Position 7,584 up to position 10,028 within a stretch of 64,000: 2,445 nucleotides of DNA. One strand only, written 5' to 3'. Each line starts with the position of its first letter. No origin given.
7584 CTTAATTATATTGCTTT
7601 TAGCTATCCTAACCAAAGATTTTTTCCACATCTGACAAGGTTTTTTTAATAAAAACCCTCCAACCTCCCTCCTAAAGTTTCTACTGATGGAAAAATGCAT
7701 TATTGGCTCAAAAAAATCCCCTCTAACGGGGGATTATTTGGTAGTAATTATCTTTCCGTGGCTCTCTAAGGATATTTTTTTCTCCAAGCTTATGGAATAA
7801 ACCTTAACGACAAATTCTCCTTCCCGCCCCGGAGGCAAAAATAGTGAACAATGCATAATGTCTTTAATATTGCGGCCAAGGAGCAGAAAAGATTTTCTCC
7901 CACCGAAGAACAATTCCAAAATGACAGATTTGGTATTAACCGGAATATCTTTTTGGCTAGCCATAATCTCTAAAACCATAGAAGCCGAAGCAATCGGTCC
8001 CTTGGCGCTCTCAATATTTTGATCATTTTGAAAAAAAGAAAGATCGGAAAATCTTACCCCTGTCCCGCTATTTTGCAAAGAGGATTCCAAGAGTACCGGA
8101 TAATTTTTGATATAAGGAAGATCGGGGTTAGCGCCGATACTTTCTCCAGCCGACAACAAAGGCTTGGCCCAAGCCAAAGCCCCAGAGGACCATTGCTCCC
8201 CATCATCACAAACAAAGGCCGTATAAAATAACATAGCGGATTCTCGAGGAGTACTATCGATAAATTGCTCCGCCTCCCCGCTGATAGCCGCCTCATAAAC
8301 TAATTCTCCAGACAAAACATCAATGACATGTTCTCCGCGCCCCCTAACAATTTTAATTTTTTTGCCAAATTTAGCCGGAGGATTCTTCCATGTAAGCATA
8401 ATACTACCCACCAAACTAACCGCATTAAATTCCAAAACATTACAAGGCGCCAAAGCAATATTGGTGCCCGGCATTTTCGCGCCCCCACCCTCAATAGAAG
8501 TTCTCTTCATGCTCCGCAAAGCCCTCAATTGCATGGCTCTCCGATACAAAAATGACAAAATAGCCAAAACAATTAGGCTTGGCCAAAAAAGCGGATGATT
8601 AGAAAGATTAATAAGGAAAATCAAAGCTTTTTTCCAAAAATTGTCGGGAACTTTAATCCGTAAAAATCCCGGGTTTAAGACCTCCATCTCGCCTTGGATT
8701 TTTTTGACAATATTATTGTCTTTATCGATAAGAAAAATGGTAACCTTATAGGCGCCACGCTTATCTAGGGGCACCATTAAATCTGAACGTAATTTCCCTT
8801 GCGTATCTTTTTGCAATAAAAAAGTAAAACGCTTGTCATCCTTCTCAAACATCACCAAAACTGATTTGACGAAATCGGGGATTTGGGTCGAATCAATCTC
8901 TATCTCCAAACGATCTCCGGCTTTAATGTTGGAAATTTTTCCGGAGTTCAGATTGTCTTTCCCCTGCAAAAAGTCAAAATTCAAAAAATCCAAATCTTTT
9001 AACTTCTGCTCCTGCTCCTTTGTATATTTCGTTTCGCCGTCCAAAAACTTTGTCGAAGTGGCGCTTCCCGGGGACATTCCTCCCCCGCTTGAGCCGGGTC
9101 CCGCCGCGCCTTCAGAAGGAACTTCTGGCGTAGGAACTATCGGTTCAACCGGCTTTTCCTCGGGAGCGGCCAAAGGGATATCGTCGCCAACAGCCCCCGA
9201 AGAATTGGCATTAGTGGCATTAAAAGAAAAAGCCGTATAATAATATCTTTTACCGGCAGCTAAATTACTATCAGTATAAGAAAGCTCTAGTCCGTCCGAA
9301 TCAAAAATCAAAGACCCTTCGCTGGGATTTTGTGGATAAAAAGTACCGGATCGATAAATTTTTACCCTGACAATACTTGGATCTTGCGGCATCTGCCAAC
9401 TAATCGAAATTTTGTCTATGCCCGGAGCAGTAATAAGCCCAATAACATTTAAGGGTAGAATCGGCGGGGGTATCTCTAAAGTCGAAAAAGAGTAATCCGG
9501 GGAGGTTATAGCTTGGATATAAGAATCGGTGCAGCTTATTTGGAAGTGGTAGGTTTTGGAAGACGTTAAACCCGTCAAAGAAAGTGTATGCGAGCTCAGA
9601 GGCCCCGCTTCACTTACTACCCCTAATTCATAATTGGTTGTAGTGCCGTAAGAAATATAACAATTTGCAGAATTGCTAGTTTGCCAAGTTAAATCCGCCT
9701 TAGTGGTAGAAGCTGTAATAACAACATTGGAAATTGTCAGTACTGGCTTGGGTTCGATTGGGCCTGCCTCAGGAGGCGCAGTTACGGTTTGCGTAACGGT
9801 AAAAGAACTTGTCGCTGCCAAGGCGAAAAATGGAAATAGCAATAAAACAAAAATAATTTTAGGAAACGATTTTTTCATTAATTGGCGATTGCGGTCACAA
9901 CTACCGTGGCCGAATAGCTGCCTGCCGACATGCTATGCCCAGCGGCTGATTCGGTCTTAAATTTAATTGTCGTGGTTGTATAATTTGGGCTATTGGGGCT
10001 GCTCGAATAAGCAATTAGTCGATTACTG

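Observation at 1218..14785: Two-component system plus PilB-type ATPase in one operon with four secreted proteins but no pilins, PilC or PilMNO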

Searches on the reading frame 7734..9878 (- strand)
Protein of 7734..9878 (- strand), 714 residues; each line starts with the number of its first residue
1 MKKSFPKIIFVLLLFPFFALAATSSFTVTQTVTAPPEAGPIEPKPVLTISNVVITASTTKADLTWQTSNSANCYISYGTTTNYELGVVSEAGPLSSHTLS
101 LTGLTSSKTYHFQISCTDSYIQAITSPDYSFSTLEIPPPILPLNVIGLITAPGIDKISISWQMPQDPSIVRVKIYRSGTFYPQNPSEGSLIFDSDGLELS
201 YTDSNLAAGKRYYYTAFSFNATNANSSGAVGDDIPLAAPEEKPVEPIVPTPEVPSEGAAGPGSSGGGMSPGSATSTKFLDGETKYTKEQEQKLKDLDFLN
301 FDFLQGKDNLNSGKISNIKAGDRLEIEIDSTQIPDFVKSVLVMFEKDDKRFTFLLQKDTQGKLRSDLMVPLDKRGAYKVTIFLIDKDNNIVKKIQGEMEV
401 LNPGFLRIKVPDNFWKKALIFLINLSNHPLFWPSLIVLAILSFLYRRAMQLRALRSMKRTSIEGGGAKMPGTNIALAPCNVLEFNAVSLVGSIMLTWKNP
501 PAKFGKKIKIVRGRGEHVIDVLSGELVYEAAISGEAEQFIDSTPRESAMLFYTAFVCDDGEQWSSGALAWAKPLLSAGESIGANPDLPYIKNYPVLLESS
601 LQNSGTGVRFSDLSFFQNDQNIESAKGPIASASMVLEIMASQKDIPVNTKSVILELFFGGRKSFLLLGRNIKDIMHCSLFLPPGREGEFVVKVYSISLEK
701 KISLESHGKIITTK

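Call 4: search_protein_families(library=pfam, proteins=[window:7734-9878:-], max_evalue=0.01)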
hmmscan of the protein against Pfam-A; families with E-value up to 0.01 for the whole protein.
window:7734-9878:- (714 aa): 2 families
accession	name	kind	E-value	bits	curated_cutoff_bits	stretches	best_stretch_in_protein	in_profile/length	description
PF16656.11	Pur_ac_phosph_N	-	1.3e-09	38.9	30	1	53-133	7-93/93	Purple acid Phosphatase, N-terminal domain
PF00041.27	fn3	-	0.00075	20.1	25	0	51-115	5-67/84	Fibronectin type III domain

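Call 11: search_protein_families(library=ncbifam, proteins=[window:7734-9878:-], max_evalue=0.1)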
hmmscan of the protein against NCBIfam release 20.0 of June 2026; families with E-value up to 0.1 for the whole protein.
window:7734-9878:- (714 aa): 0 families
